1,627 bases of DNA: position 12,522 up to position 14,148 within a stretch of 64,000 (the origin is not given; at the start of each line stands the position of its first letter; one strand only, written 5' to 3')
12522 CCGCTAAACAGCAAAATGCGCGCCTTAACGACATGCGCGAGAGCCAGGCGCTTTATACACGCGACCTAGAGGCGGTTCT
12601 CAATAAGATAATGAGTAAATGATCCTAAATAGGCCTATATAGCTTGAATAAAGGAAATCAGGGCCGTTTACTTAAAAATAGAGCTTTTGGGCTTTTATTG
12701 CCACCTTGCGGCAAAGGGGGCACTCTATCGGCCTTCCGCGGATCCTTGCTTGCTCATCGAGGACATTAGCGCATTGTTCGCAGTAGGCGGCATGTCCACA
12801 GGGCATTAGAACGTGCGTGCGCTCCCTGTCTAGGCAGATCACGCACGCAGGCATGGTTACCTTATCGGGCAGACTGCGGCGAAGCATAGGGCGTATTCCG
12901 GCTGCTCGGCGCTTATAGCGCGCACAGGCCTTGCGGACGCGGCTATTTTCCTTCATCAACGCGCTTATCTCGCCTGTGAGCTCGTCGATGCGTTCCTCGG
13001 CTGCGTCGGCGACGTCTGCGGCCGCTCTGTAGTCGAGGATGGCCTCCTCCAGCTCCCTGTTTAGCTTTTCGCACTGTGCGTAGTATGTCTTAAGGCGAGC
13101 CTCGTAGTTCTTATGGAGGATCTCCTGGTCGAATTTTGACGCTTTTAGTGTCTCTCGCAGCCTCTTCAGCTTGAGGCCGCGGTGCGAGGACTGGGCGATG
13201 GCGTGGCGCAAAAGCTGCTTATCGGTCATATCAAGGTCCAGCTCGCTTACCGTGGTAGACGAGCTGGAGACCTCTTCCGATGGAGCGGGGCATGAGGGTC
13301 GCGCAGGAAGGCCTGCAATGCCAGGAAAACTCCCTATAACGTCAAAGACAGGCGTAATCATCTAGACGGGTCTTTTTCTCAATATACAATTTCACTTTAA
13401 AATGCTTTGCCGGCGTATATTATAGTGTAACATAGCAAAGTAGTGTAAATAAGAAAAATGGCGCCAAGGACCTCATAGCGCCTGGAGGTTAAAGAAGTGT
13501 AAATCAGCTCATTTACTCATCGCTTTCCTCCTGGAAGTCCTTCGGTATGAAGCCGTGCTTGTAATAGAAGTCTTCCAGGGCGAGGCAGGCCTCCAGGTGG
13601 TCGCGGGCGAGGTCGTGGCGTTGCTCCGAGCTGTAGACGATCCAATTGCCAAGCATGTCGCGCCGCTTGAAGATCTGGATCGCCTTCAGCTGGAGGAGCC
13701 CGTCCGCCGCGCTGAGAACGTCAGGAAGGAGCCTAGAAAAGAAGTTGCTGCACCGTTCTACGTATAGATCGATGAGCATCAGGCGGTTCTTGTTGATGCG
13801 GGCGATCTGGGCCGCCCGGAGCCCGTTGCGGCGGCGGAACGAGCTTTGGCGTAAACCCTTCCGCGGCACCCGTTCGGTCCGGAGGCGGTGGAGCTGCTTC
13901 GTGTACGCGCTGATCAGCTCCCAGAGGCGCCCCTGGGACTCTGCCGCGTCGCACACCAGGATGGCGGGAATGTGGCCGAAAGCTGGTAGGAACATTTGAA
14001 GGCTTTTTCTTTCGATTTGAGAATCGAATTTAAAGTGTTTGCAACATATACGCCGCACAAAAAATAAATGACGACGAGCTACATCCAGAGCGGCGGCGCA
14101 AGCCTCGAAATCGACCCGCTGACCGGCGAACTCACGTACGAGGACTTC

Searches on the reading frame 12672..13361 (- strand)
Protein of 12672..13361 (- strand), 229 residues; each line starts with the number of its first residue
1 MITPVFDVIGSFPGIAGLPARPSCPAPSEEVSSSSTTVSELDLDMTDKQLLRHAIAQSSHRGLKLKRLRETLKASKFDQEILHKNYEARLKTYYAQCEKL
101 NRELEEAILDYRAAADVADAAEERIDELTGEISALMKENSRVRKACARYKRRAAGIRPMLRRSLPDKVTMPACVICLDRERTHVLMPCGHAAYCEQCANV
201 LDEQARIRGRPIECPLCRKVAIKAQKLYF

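Call 6: search_protein_families(library=pfam, proteins=[window:12672-13361:-], max_evalue=0.01)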
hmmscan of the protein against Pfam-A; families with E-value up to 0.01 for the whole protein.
window:12672-13361:- (229 aa): 7 families
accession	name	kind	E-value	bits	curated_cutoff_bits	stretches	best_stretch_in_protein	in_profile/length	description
PF13920.12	zf-C3HC4_3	-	1.4e-12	47.6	27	1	172-220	4-45/49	Zinc finger, C3HC4 type (RING finger)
PF13639.12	zf-RING_2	-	1.8e-07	31.8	27.3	1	172-218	2-44/44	Ring finger domain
PF24921.1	RING_XB3-XBAT31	-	9.5e-06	26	50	1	173-219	2-53/57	E3 ubiquitin-protein ligase XB3/XBAT31 RING finger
PF00097.31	zf-C3HC4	-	1.6e-05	25.1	21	1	173-217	1-40/40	Zinc finger, C3HC4 type (RING finger)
PF14447.12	Prok-RING_4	-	4.3e-05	23.8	27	1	173-219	1-38/46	Prokaryotic RING finger family 4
PF14634.12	zf-RING_5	-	0.00034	21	27.9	1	173-219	2-43/43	zinc-RING finger domain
PF13445.12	zf-RING_UBOX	-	0.0014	19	25.2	1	173-215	1-39/39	RING-type zinc-finger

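Call 9: find_encoding_contigs(protein=window:12672-13361:-, flank=3000, max_places=4)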
Protein window:12672-13361:- (229 aa): 13 contigs read that carry it; 3 places shown.
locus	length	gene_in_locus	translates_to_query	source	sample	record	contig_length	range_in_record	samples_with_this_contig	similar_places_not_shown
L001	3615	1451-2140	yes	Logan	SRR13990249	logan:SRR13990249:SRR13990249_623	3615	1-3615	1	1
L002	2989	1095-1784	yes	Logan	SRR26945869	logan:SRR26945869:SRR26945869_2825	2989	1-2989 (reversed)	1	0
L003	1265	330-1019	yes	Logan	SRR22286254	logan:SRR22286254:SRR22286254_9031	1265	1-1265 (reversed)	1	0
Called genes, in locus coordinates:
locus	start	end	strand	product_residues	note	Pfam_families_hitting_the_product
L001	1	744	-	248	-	?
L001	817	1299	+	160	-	-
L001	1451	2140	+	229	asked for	PF13639:zf-RING_2 (weak), PF13920:zf-C3HC4_3, PF24921:RING_XB3-XBAT31 (weak), PF00097:zf-C3HC4 (faint)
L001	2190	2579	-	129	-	-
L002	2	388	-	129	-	?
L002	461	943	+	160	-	-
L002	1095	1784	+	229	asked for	PF13639:zf-RING_2 (weak), PF13920:zf-C3HC4_3, PF24921:RING_XB3-XBAT31 (weak), PF00097:zf-C3HC4 (faint)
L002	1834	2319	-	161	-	-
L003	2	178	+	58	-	?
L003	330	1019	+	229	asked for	PF13639:zf-RING_2 (weak), PF13920:zf-C3HC4_3, PF24921:RING_XB3-XBAT31 (weak), PF00097:zf-C3HC4 (faint)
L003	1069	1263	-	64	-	?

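Call 10: list_cluster_members(proteins=[window:12672-13361:-, window:13513-13998:-, window:14068-16542:+, window:4014-6440:-, window:62224-63858:-, window:39160-42756:+, window:32008-32607:-, window:33202-33675:-, window:32703-33191:+, window:6477-9434:+])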
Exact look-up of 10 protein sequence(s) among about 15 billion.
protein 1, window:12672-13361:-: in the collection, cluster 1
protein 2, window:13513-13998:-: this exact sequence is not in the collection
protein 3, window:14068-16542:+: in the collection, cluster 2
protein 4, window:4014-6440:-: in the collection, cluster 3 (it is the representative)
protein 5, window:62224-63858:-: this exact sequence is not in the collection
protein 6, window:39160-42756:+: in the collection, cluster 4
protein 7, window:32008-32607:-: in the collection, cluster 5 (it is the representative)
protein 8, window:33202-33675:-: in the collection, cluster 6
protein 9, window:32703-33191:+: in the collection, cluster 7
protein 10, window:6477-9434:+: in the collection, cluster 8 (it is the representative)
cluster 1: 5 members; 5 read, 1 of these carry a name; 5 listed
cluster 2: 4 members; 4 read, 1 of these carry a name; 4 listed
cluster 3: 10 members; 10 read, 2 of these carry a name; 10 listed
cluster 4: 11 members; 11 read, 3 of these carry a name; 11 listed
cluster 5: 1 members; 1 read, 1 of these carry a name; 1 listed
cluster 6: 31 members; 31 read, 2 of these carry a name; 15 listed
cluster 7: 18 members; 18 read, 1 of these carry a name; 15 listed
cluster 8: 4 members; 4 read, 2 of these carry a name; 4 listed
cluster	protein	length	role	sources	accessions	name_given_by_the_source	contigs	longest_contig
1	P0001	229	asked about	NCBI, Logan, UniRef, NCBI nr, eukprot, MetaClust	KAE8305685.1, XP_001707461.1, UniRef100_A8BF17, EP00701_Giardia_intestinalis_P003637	Zinc finger, C3HC4 type (RING finger) domain-containing protein [Giardia duodenalis] | Zinc finger, C3HC4 type (RING finger) domain-containing protein n=1 Tax=Giardia ... | Zinc finger, C3HC4 type (RING finger) domain-containing protein [Giardia intestinalis]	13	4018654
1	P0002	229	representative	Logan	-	-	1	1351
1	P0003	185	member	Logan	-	-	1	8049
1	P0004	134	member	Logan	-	-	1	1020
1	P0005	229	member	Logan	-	-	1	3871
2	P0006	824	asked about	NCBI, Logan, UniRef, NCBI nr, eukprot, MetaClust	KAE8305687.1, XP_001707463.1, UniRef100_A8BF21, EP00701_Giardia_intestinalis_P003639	hypothetical protein GL50803_0016697 [Giardia duodenalis] | Uncharacterized protein n=1 Tax=Giardia intestinalis (strain ATCC 50803 / WB clone C6) ... | hypothetical protein GL50803_0016697 [Giardia intestinalis]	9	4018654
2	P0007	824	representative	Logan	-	-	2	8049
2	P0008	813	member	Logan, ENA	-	-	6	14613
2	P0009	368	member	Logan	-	-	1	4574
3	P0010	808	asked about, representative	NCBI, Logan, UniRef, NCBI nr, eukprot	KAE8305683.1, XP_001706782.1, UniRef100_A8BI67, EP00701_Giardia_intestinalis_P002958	Rad3-related DNA helicase [Giardia duodenalis] | Rad3-related DNA helicase n=1 Tax=Giardia intestinalis (strain ATCC 50803 / WB clone C6) ... | Rad3-related DNA helicase [Giardia intestinalis]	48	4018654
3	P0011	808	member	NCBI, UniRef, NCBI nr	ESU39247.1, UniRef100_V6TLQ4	DNA repair helicase (rad3/rad15/xpd family) [Giardia duodenalis] | DNA repair helicase (Rad3/rad15/xpd family) n=1 Tax=Giardia intestinalis TaxID=5741 ... | DNA repair helicase (rad3/rad15/xpd family) [Giardia intestinalis]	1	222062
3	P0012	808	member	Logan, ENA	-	-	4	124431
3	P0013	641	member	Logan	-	-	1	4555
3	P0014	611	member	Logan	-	-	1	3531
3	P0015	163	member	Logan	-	-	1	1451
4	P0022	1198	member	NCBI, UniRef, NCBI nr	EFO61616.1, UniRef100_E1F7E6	DNA polymerase, putative [Giardia lamblia P15] | DNA-directed DNA polymerase n=1 Tax=Giardia intestinalis (strain P15) TaxID=658858 ...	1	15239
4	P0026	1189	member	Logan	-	-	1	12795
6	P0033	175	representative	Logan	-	-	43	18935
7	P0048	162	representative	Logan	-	-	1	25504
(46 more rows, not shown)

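Call 15: find_homologous_proteins(query=window:12672-13361:-, max_evalue=1e-8)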
Query window:12672-13361:- (229 aa): 3 proteins with E <= 1e-8 among 929 candidates.
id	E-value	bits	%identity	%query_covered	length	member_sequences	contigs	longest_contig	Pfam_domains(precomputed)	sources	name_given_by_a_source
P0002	1.1e-145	501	100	100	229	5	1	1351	PF00097.32,PF13920.13,PF24921.2,PF13639.13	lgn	-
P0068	1.6e-127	442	86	100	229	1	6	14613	PF13920.13,PF14447.13,PF24921.2,PF13639.13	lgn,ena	-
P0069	1.8e-52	196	45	100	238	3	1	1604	PF13920.13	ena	-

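Call 16: find_encoding_contigs(protein=P0068, flank=4000, max_places=4)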
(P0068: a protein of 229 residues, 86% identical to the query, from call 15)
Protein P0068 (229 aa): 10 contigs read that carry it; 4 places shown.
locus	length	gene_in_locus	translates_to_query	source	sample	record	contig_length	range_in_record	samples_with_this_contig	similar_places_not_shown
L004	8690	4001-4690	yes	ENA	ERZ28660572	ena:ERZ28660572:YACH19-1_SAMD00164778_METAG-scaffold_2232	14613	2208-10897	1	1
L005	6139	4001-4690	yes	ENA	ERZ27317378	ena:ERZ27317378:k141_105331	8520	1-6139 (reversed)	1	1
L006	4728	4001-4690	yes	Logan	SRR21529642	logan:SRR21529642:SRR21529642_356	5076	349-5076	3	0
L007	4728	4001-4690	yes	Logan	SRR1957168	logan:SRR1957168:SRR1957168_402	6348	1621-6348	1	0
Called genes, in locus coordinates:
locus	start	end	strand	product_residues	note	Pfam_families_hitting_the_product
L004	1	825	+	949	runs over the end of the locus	PF24161:CCDC39 (weak), PF28256:CCDC171 (weak)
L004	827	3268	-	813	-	-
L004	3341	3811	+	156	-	-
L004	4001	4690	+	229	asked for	PF13639:zf-RING_2 (weak), PF13920:zf-C3HC4_3, PF24921:RING_XB3-XBAT31 (weak), PF14447:Prok-RING_4 (weak)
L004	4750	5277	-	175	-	-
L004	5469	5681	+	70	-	-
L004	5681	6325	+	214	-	-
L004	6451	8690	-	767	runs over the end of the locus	-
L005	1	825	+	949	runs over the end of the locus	PF24161:CCDC39 (weak), PF28256:CCDC171 (weak)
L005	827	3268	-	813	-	-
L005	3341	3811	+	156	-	-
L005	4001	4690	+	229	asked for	PF13639:zf-RING_2 (weak), PF13920:zf-C3HC4_3, PF24921:RING_XB3-XBAT31 (weak), PF14447:Prok-RING_4 (weak)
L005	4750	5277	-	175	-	-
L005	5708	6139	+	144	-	?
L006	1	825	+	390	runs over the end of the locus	?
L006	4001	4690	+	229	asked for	PF13639:zf-RING_2 (weak), PF13920:zf-C3HC4_3, PF24921:RING_XB3-XBAT31 (weak), PF14447:Prok-RING_4 (weak)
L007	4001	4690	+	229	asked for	PF13639:zf-RING_2 (weak), PF13920:zf-C3HC4_3, PF24921:RING_XB3-XBAT31 (weak), PF14447:Prok-RING_4 (weak)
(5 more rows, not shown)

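Call 17: find_encoding_contigs(protein=P0069, flank=4000, max_places=4)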
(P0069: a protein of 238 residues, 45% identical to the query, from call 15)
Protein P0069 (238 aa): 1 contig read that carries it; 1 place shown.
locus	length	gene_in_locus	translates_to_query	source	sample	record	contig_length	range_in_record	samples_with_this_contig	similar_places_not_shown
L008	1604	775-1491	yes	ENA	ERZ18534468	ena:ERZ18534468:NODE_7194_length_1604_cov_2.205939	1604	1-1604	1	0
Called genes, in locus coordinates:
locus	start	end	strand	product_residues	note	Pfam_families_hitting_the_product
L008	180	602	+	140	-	-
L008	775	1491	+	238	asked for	PF13920:zf-C3HC4_3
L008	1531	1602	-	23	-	?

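Call 35: find_encoding_contigs(protein=P0048, flank=10000, max_places=3)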
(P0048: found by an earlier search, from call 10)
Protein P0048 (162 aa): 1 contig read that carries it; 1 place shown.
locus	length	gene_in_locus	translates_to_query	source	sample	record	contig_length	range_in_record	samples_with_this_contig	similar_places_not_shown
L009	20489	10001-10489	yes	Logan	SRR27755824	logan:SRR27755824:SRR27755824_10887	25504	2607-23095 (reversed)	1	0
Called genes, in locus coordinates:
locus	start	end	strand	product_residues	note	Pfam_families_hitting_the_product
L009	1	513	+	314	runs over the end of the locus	PF04665:Pox_A32 (faint)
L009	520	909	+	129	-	-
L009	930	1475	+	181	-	-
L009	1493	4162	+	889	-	-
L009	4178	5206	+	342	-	-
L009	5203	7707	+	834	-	-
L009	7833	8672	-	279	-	-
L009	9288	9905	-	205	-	PF13920:zf-C3HC4_3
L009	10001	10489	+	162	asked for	-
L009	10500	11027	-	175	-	-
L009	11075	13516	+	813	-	-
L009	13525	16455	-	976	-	-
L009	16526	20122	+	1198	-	PF03175:DNA_pol_B_2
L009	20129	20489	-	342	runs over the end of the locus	PF01712:dNK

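Call 36: find_encoding_contigs(protein=P0033, flank=3000, max_places=8)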
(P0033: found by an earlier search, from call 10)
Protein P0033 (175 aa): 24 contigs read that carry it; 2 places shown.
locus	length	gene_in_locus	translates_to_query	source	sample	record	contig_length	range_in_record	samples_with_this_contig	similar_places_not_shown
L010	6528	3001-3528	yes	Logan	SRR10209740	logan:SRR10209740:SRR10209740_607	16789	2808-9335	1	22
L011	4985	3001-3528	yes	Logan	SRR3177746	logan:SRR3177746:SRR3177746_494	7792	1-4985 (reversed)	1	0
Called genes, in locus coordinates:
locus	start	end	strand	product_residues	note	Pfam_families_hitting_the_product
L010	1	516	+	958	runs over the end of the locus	-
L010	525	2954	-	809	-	-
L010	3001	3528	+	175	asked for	-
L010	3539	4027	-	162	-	-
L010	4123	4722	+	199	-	PF13920:zf-C3HC4_3, PF13639:zf-RING_2 (weak)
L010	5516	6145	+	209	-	-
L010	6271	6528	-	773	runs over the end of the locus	-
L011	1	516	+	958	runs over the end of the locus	-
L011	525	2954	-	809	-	-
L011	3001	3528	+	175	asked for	-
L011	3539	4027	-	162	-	-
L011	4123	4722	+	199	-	PF13920:zf-C3HC4_3, PF13639:zf-RING_2 (weak)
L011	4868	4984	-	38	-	?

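Call 58: find_encoding_contigs(protein=P0022, flank=10000, max_places=3)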
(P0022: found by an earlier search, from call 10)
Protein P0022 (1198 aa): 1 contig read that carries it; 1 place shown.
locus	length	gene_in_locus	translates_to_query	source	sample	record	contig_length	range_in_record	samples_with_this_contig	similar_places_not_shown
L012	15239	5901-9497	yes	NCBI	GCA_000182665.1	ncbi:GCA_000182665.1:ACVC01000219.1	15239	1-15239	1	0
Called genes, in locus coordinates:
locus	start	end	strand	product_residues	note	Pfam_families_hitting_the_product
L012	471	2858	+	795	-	-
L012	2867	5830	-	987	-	-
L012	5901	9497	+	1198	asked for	PF03175:DNA_pol_B_2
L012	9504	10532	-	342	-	PF01712:dNK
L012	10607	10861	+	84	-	-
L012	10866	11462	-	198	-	-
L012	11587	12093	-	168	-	-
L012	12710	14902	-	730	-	-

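Call 59: find_encoding_contigs(protein=P0026, flank=10000, max_places=3)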
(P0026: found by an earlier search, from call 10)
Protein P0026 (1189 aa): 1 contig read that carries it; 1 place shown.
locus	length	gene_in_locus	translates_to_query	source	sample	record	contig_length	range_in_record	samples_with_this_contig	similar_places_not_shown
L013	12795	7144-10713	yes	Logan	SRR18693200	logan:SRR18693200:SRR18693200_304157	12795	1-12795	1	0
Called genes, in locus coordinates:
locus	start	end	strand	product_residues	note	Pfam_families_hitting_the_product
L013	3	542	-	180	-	?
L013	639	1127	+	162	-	-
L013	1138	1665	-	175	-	-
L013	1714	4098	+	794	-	-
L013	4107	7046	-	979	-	-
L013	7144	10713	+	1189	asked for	PF03175:DNA_pol_B_2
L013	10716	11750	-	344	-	PF01712:dNK, PF02223:Thymidylate_kin (faint)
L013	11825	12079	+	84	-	-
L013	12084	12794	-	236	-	?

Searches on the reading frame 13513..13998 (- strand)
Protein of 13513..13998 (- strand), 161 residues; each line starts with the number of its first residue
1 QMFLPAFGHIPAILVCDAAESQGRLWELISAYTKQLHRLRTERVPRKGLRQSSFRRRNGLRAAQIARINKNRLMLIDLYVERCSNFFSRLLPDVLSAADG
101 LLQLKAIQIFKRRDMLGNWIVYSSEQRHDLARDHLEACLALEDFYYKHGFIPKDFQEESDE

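Call 6: search_protein_families(library=pfam, proteins=[window:13513-13998:-], max_evalue=0.01)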
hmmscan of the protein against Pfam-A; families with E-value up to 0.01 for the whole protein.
window:13513-13998:- (161 aa): 0 families

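Call 14: find_homologous_proteins(query=window:13513-13995:-, max_evalue=0.001)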
Query window:13513-13995:- (160 aa): 2 proteins with E <= 0.001 among 40 candidates.
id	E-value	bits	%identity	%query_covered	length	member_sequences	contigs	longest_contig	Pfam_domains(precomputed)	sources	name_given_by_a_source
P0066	1.7e-101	354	99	100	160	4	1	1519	-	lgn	-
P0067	6.4e-82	291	91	92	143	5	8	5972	-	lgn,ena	-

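Call 96: find_encoding_contigs(protein=P0067, flank=2500, max_places=5)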
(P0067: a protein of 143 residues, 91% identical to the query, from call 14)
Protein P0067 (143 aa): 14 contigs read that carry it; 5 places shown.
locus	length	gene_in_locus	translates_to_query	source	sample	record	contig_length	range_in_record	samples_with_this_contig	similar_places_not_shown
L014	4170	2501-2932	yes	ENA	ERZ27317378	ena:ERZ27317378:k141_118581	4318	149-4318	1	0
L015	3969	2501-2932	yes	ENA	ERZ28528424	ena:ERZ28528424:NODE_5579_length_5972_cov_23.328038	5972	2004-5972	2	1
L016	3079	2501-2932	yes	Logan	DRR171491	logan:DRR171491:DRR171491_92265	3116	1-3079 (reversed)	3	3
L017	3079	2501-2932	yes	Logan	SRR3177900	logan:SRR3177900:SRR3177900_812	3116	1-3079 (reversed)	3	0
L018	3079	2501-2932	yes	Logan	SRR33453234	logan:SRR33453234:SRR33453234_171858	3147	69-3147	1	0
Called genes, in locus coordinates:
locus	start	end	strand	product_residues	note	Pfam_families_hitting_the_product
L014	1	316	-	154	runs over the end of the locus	?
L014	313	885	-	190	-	-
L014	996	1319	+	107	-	-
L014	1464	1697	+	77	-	-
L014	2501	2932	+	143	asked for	-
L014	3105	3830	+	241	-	PF13920:zf-C3HC4_3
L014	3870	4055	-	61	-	-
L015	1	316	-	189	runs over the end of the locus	PF00910:RNA_helicase (weak)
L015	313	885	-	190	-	-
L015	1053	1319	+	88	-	-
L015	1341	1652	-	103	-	-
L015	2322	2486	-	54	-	-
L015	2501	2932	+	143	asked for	-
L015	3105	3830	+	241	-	PF13920:zf-C3HC4_3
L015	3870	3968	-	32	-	?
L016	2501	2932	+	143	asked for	-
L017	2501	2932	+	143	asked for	-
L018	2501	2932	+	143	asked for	-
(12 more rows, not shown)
